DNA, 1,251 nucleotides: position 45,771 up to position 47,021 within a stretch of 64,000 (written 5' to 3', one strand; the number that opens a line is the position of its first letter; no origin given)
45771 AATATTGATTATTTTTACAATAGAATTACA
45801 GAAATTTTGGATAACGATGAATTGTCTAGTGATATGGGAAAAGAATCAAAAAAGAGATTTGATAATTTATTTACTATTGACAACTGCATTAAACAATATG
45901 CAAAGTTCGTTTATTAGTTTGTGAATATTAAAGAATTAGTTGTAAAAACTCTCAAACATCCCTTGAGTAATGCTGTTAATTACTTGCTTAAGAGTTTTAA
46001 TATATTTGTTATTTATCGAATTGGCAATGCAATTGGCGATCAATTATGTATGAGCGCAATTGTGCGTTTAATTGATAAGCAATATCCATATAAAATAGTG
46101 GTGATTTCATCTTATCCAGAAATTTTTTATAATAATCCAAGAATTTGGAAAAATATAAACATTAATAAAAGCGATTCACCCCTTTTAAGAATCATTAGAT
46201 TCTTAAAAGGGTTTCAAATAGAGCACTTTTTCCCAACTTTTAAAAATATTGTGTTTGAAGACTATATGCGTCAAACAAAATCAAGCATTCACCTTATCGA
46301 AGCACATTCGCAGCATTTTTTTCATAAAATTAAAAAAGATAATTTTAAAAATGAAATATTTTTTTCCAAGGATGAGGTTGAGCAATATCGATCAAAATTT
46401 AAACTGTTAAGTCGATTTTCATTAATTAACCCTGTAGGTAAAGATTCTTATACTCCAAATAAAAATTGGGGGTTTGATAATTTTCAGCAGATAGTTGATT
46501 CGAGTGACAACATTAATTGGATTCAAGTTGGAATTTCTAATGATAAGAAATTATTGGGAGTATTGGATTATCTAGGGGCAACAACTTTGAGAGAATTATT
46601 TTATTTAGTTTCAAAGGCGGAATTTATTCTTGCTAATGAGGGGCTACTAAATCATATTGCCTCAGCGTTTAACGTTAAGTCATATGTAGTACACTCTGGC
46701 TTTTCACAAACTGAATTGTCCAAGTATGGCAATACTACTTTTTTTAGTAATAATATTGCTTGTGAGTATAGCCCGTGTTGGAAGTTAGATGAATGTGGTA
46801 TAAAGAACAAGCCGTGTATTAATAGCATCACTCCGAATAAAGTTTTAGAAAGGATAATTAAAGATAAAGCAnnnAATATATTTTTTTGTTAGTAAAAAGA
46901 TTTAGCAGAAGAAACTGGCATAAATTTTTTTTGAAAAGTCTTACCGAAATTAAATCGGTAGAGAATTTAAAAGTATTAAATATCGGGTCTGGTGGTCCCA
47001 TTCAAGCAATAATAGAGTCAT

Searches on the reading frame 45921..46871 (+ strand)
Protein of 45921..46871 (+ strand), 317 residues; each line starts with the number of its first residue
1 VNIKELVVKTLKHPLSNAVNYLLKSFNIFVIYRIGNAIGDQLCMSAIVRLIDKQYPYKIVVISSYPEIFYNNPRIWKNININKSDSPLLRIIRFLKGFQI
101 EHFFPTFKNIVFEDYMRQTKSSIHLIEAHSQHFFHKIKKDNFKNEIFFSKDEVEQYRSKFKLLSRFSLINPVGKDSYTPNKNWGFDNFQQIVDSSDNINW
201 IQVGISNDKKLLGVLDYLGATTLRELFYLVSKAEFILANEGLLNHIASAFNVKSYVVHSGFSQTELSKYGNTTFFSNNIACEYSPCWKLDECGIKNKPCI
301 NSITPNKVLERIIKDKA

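Call 14: search_protein_families(library=ncbifam, proteins=[window:45921-46871:+], max_evalue=0.00001)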
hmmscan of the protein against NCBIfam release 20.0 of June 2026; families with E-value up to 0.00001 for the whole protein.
window:45921-46871:+ (317 aa): 1 family
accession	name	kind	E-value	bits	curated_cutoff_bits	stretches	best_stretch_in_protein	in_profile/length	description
TIGR02195.1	heptsyl_trn_II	equivalog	7.6e-07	28.6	134.6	0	120-312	128-334/339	lipopolysaccharide heptosyltransferase II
